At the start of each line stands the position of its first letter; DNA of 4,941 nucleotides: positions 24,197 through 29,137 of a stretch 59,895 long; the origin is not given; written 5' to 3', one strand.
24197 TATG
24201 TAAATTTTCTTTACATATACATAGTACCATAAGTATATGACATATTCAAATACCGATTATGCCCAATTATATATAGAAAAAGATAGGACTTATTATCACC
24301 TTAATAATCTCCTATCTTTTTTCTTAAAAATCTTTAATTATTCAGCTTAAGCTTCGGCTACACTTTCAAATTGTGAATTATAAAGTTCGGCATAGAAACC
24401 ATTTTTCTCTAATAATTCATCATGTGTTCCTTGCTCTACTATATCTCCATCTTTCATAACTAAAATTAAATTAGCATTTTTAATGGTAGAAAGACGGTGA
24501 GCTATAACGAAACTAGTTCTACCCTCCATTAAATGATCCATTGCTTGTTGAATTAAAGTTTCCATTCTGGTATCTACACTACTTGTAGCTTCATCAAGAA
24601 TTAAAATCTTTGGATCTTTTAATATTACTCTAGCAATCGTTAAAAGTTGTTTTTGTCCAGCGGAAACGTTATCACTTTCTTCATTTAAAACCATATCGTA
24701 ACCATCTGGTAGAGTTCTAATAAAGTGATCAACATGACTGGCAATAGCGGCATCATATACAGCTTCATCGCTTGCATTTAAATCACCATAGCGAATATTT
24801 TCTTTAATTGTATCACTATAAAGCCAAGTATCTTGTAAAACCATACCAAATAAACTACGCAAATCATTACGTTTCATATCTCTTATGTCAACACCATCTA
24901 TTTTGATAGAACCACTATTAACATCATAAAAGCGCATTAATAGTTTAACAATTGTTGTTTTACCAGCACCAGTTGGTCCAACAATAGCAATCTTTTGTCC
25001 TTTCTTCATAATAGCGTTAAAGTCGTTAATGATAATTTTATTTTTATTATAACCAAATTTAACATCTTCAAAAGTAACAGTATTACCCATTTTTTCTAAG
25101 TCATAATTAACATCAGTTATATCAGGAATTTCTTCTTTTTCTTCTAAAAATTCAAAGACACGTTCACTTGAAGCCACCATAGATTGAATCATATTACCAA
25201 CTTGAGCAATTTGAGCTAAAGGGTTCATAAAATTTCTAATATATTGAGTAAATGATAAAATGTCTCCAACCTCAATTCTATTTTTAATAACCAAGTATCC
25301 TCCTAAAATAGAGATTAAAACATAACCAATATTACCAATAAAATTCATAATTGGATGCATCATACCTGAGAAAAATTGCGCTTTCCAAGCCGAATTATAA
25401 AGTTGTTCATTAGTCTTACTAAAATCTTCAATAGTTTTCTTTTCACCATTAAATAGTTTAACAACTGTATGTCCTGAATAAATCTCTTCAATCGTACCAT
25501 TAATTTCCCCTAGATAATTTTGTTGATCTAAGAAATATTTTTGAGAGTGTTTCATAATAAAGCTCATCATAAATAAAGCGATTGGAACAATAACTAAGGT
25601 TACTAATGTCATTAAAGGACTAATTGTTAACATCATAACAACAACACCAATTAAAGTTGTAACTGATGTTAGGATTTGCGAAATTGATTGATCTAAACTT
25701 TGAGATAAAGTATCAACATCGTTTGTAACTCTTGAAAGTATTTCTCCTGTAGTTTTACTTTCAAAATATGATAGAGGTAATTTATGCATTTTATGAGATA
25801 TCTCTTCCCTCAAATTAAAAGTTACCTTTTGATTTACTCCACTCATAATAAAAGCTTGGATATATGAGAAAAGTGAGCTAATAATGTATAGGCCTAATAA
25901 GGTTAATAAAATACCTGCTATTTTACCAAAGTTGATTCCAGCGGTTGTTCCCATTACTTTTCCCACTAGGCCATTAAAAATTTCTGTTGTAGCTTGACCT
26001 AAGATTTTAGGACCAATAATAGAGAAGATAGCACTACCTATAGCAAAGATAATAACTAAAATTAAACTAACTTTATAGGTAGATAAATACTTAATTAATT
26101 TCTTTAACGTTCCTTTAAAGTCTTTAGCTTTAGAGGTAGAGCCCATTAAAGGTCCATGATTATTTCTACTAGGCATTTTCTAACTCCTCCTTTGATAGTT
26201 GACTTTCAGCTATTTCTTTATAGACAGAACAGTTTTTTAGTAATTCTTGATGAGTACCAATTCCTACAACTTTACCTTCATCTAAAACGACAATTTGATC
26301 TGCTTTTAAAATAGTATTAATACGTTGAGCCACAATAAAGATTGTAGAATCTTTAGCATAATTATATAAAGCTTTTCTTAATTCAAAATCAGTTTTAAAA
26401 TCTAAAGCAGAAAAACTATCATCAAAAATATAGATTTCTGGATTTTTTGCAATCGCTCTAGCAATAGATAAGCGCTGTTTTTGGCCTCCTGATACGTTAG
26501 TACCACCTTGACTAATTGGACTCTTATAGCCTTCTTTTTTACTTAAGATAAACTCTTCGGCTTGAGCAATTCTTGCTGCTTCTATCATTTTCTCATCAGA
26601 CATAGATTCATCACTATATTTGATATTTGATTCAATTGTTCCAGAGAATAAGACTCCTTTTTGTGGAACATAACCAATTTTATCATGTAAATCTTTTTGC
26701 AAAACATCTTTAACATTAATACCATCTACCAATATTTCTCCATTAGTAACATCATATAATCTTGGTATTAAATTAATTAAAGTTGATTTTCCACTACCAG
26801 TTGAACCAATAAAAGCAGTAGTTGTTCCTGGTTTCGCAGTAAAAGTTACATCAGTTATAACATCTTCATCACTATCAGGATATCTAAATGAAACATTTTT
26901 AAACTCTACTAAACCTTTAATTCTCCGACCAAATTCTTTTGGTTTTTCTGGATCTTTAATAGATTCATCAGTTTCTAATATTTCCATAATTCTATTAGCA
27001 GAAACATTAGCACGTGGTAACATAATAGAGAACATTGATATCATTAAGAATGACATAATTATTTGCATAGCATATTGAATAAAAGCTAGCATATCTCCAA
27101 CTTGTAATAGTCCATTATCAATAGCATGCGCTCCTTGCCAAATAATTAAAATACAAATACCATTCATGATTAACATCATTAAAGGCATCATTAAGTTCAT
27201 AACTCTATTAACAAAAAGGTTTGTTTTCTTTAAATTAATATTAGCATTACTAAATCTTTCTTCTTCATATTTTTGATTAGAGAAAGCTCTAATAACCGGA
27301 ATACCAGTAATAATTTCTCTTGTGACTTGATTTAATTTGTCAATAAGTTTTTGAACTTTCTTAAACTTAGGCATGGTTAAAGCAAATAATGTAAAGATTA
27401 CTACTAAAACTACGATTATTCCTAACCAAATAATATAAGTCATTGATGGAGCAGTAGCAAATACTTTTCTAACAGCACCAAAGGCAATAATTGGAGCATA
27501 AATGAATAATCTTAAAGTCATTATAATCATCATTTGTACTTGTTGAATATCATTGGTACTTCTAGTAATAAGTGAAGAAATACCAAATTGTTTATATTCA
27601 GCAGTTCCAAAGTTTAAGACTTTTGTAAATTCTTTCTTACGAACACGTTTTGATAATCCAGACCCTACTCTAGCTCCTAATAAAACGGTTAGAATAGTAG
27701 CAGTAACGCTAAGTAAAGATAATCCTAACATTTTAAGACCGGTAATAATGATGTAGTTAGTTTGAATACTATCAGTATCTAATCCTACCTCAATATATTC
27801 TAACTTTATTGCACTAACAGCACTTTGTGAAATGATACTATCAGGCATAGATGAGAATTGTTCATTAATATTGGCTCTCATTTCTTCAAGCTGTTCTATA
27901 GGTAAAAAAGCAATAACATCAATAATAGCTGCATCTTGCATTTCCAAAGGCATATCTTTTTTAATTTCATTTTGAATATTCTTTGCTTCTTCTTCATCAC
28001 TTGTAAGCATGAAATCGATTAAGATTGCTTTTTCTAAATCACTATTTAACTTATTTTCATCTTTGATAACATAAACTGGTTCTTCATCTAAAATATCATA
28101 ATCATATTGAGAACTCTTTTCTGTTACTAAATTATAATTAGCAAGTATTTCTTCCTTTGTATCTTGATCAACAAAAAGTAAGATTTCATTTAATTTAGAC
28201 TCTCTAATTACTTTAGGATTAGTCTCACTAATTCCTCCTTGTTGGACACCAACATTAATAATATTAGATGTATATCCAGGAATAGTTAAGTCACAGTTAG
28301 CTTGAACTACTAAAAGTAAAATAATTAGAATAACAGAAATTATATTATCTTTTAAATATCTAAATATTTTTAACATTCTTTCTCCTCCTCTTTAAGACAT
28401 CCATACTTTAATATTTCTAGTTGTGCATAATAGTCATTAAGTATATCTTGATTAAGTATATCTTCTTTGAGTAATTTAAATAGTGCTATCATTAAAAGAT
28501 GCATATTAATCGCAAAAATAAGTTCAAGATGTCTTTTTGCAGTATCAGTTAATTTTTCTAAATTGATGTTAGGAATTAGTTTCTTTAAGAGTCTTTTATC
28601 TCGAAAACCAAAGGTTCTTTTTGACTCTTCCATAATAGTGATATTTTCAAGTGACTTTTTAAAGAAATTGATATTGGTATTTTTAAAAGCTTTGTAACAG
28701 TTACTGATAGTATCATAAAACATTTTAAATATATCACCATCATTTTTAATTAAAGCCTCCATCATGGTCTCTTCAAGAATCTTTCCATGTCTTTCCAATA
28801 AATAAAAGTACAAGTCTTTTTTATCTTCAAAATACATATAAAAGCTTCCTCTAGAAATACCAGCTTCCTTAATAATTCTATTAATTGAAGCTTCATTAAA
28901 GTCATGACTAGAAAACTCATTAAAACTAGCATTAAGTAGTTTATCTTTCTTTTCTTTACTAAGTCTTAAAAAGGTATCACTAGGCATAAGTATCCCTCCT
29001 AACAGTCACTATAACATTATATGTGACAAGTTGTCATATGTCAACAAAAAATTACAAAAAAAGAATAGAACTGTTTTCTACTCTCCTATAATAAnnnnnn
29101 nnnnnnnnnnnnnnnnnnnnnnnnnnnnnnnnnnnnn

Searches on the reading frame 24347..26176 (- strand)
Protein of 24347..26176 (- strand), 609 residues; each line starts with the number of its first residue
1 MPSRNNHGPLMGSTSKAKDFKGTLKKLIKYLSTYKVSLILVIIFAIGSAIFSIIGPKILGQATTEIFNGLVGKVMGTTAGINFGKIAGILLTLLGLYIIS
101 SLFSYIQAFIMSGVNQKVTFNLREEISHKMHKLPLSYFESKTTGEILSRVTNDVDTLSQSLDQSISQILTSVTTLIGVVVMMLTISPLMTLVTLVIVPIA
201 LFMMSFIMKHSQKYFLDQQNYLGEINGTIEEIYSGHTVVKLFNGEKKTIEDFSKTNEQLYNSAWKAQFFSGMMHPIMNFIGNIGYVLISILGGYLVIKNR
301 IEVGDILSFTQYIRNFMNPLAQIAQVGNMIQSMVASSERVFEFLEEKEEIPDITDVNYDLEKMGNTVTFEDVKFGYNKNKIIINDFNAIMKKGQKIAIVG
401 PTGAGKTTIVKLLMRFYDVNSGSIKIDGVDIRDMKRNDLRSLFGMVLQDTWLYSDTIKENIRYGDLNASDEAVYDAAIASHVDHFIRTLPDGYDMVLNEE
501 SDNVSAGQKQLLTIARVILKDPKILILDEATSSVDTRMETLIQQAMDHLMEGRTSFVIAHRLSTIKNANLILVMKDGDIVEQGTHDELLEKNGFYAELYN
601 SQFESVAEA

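Call 14: search_protein_families(library=pfam, proteins=[window:24347-26176:-], max_evalue=0.01)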
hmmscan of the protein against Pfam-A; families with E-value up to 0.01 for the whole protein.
window:24347-26176:- (609 aa): 16 families
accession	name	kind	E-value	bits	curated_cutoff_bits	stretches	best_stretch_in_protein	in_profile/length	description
PF00664.28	ABC_membrane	-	1e-60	206.2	28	1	38-320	1-274/274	ABC transporter transmembrane region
PF00005.33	ABC_tran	-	7.1e-29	101.6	25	1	384-532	2-137/137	ABC transporter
PF13401.12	AAA_22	-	3.5e-05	24.6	27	1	395-541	7-104/130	AAA domain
PF00004.35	AAA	-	4.9e-05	24.2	21.2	1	398-558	3-107/131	ATPase family associated with various cellular activities (AAA)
PF13304.12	AAA_21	-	0.0002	22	27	0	498-558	232-295/304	AAA domain, putative AbiEii toxin, Type IV TA system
PF06414.18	Zeta_toxin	-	0.00041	20.3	22.3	0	396-434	19-57/199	Zeta toxin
PF06472.20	ABC_membrane_2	-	0.00054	19.9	24.4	1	36-290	15-266/269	ABC transporter transmembrane region 2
PF03266.21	NTPase_1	-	0.00068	20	23.9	1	395-466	1-74/168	NTPase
PF00270.35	DEAD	-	0.00083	19.6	26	0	387-413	9-34/167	DEAD/DEAH box helicase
PF13604.12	AAA_30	-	0.0012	19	27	0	388-546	12-113/191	AAA domain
PF02463.25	SMC_N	-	0.0021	18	40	0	460-572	135-209/220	RecF/RecN/SMC N terminal domain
PF20720.3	nSTAND3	-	0.0037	17.4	27.2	0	386-419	10-43/155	Novel STAND NTPase 3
PF13173.12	AAA_14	-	0.0042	17.5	27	0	396-440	5-49/129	AAA domain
PF13479.12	AAA_24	-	0.0042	17.4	27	0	393-485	2-76/195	AAA domain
PF07728.20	AAA_5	-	0.007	16.8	22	0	398-578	4-125/139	AAA domain (dynein-related subfamily)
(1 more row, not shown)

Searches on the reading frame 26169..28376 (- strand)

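Call 14: search_protein_families(library=pfam, proteins=[window:26169-28376:-], max_evalue=0.01)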
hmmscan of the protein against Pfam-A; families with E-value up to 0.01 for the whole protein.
window:26169-28376:- (735 aa): 5 families
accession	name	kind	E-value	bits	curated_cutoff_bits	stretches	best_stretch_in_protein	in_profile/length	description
PF00664.28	ABC_membrane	-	5.5e-33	115.2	28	1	197-443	28-274/274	ABC transporter transmembrane region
PF00005.33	ABC_tran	-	1.5e-28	100.6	25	1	508-655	2-136/137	ABC transporter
PF02463.25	SMC_N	-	2.3e-05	24.4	40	1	519-697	26-210/220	RecF/RecN/SMC N terminal domain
PF03193.22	RsgA_GTPase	-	0.0021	18.3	30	1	508-539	98-128/174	RsgA GTPase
PF13555.12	AAA_29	-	0.0022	18.2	27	1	512-534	17-39/61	P-loop containing region of AAA domain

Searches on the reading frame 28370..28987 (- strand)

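Call 14: search_protein_families(library=pfam, proteins=[window:28370-28987:-], max_evalue=0.01)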
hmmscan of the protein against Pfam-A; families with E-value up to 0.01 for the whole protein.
window:28370-28987:- (205 aa): 2 families
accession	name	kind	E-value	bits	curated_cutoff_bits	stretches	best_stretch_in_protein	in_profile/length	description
PF00440.29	TetR_N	-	6.2e-11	42.3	24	1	17-61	1-45/47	Bacterial regulatory proteins, tetR family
PF17924.6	TetR_C_19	-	1.4e-07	32.3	26.8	1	85-196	1-116/117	Tetracyclin repressor-like, C-terminal domain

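Call 46: search_protein_families(library=ncbifam, proteins=[window:28370-28987:-], max_evalue=0.01)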
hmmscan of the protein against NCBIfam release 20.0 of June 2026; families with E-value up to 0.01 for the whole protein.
window:28370-28987:- (205 aa): 16 families
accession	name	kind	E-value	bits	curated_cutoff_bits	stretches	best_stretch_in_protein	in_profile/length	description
NF051852.1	efflux_TF_MtrR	exception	2.4e-12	47.1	280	1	12-107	10-105/205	multidrug efflux system transcriptional repressor MtrR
NF051457.1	acryl_TF_AcuR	equivalog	3.9e-09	36.1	247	1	10-83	15-88/204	acrylate utilization transcriptional regulator AcuR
NF053878.1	FATransRegFadRBac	equivalog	4.5e-09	36.3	200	1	11-102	2-92/190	fatty acid metabolism transcriptional regulator FadR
NF007949.0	PRK10668.1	equivalog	4.5e-09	36.1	271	1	10-91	9-90/216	multidrug efflux transporter transcriptional repressor AcrR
NF041196.1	ScbR_bind_reg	equivalog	1.6e-08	35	150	1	14-80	8-74/191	ScbR family autoregulator-binding transcription factor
TIGR03384.1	betaine_BetI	equivalog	3.3e-08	33.4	201.3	1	8-82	4-78/189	choline-binding transcriptional repressor BetI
NF008402.0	PRK11202.1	equivalog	5.6e-08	32.7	151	1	12-97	10-99/211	HTH-type transcriptional repressor FabR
NF053731.1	TransRegFasRMycb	equivalog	5.4e-07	29.6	330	1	11-82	10-81/199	HTH-type transcriptional activator FasR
TIGR03613.1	RutR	equivalog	1e-06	28.8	368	1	8-67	4-63/202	pyrimidine utilization regulatory protein R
TIGR03968.1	mycofact_TetR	equivalog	1.6e-06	27.8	224.9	1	11-75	8-72/190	mycofactocin system transcriptional regulator MftR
NF001978.0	PRK00767.1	equivalog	2.1e-06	27.7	118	1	13-84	10-81/197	transcriptional regulator BetI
NF058643.1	TranRegCurRPseudo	equivalog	1.3e-05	24.9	300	1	13-73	8-68/193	TetR family transcriptional repressor CurR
NF053516.1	TranRepPrsAVib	equivalog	3.9e-05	23.5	300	1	11-79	5-73/208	TetR family transcriptional repressor PsrA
NF011584.0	PRK15008.1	equivalog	5e-05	23.2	230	1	11-66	17-72/212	HTH-type transcriptional regulator RutR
NF007430.0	PRK09975.1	equivalog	9.1e-05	21.7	274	1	13-67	12-66/220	acrEF/envCD operon transcriptional regulator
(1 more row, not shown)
